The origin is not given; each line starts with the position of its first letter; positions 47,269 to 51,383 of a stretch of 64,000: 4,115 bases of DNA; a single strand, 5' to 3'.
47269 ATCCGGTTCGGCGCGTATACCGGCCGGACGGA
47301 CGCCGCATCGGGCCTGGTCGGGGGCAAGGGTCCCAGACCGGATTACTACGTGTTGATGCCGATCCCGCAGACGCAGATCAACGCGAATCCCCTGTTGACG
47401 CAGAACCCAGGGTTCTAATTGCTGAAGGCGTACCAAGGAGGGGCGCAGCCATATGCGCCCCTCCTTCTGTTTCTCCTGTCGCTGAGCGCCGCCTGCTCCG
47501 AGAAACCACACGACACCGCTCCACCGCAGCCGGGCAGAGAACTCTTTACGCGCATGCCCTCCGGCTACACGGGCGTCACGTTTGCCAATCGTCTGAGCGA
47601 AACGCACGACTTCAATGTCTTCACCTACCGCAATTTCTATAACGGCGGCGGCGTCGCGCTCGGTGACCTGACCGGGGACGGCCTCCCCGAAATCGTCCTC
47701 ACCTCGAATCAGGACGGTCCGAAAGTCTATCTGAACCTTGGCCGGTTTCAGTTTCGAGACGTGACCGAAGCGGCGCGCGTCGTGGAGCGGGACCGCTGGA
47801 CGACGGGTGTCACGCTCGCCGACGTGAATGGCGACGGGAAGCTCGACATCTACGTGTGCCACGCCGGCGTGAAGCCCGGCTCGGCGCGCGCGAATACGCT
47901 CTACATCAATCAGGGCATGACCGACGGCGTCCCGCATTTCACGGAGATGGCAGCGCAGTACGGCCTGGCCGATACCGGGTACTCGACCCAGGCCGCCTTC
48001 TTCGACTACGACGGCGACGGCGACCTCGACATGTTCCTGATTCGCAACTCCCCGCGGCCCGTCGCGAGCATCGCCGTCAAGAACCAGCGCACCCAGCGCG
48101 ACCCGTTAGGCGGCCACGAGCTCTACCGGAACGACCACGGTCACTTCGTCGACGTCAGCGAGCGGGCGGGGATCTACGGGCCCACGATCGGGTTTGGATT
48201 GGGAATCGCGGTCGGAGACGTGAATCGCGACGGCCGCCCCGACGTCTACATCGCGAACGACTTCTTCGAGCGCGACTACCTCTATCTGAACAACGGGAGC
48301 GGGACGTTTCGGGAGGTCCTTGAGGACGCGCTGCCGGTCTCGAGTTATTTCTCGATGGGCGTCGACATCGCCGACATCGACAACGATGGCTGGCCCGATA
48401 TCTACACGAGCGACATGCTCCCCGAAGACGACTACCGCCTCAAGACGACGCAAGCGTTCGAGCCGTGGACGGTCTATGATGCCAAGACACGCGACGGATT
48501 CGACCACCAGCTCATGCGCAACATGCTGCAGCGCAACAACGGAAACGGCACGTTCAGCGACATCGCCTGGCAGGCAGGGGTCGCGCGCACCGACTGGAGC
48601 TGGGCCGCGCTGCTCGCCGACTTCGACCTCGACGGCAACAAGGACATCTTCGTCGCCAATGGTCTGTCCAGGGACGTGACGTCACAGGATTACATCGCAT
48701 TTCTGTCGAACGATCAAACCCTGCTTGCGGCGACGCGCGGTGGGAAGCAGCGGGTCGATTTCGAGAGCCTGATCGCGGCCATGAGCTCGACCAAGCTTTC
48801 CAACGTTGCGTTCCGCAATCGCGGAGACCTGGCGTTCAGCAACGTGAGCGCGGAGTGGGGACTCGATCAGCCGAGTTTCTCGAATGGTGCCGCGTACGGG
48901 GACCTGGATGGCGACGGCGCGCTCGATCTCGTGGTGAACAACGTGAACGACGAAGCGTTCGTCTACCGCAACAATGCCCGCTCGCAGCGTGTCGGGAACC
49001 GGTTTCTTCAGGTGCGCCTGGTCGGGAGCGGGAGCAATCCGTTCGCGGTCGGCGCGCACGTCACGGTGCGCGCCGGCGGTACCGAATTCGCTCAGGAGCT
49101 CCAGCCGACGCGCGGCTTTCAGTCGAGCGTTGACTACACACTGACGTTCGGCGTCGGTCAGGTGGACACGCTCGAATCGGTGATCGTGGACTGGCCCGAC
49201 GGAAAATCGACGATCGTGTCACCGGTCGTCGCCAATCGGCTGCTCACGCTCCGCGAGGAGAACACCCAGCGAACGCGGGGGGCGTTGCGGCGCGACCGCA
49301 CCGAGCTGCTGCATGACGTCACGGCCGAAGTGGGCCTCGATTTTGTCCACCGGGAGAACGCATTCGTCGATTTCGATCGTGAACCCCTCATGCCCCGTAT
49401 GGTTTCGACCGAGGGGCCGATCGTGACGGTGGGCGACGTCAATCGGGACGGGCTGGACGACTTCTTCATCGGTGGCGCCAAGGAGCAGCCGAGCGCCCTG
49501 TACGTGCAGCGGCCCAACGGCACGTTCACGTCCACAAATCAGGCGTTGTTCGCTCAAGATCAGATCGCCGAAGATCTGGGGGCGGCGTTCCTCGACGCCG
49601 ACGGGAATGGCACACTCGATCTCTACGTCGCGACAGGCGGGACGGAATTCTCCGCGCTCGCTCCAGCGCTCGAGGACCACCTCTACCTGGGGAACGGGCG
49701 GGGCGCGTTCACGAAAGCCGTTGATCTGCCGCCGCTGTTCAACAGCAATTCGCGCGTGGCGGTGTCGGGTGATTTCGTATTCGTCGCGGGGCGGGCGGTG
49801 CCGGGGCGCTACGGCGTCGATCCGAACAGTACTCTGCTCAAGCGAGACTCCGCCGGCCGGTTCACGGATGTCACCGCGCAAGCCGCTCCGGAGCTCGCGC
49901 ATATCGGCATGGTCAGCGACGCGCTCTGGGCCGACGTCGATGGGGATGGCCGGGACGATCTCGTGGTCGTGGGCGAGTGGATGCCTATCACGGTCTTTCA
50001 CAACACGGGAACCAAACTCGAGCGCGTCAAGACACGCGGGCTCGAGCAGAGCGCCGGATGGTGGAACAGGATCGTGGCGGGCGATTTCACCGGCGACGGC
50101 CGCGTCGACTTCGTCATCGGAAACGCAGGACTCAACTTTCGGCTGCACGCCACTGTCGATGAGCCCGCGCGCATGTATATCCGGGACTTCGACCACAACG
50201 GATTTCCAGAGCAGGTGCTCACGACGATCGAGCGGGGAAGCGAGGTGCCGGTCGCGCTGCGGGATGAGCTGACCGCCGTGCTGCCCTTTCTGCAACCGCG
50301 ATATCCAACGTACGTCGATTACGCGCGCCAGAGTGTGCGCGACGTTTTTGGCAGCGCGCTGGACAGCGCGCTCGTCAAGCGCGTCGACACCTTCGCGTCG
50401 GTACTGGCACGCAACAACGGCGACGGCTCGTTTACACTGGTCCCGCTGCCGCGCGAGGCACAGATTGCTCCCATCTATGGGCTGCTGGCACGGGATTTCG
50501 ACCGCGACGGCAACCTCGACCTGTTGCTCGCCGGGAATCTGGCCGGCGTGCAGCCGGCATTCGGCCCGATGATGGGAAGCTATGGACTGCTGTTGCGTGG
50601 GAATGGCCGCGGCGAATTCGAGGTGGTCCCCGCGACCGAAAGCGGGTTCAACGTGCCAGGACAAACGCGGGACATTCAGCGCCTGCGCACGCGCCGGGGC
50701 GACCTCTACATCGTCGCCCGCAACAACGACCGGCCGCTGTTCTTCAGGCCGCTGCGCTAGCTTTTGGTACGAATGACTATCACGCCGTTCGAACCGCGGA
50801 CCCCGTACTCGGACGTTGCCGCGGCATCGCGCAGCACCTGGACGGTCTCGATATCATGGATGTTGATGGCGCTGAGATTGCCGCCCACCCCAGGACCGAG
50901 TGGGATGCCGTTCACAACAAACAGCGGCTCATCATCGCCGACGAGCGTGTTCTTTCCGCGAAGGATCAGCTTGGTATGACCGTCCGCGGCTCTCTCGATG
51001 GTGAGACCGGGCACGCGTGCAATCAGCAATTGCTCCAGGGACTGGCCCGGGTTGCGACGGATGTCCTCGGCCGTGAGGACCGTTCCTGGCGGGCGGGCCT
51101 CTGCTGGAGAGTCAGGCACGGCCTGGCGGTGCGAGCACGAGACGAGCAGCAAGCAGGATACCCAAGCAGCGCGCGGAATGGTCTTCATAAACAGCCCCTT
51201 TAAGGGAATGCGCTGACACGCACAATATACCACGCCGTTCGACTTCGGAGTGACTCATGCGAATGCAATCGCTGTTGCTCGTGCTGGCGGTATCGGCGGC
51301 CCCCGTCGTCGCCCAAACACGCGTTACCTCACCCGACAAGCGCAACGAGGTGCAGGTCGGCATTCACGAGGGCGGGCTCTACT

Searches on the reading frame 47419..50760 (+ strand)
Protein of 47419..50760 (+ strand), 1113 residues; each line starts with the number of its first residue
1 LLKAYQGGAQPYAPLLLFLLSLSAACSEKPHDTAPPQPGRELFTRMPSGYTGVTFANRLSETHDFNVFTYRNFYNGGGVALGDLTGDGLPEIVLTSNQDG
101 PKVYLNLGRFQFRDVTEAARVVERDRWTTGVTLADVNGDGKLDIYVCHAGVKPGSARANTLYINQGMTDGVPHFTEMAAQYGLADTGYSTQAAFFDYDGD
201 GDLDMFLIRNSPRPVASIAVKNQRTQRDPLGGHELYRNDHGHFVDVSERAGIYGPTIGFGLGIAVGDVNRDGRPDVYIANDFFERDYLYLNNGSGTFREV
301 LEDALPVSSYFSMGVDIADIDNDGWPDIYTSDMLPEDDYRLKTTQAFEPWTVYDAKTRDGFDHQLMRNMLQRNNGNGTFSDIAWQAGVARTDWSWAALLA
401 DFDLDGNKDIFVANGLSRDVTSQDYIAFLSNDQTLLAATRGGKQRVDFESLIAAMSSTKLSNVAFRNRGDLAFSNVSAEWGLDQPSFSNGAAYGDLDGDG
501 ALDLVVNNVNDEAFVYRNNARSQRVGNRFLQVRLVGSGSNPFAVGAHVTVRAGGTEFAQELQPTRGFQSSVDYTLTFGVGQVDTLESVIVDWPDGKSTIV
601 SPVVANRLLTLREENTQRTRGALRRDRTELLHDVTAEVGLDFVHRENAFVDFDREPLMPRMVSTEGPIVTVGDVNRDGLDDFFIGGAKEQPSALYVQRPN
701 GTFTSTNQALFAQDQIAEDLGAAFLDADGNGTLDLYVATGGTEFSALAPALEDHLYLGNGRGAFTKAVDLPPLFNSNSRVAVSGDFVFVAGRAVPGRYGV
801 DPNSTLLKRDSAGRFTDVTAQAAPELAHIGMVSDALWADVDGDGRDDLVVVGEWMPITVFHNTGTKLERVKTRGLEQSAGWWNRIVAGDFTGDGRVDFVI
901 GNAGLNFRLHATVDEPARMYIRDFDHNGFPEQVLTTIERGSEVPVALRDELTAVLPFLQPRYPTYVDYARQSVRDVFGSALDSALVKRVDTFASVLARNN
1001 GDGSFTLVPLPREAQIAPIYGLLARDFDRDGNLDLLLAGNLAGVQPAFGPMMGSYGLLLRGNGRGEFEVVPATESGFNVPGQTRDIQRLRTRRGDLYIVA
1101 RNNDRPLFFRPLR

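Call 4: search_protein_families(library=ncbifam, proteins=[window:47419-50760:+], max_evalue=0.01)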
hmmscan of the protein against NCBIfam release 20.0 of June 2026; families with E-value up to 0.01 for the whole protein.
window:47419-50760:+ (1113 aa): 0 families

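Call 5: search_protein_families(library=pfam, proteins=[window:47419-50760:+], max_evalue=0.01)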
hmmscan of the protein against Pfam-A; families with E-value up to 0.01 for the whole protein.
window:47419-50760:+ (1113 aa): 6 families
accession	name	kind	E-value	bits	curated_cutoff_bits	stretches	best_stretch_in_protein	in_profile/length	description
PF13517.12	FG-GAP_3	-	4.6e-79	261.4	26.9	10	267-329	1-60/61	FG-GAP-like repeat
PF01839.29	FG-GAP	-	2.7e-28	97.8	22.1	3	259-283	1-25/37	FG-GAP repeat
PF07593.17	UnbV_ASPIC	-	3.5e-19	68.9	23.4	1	543-610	1-68/68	ASPIC and UnbV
PF16743.10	PliI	-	1.5e-05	25.2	27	0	118-151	49-82/123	Periplasmic lysozyme inhibitor of I-type lysozyme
PF12256.14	TcdB_toxin_midN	-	0.00012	21.9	24.8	0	128-146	27-45/181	Insecticide toxin TcdB middle/N-terminal region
PF23167.1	DUF7057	-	0.0046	17.5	27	0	133-173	46-86/130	Domain of unknown function (DUF7057)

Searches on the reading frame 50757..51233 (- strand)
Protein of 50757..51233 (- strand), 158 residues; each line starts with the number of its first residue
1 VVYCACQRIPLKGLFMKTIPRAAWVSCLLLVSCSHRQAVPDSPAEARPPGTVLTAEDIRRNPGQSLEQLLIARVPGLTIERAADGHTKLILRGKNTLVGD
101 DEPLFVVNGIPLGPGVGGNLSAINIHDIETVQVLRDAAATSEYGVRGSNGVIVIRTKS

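Call 5: search_protein_families(library=pfam, proteins=[window:50757-51233:-], max_evalue=0.01)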
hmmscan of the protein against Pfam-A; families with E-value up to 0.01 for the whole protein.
window:50757-51233:- (158 aa): 1 family
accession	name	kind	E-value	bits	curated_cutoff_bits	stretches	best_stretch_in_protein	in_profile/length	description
PF07715.20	Plug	-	1.1e-15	58.4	23.9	1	51-151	10-107/107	TonB-dependent Receptor Plug Domain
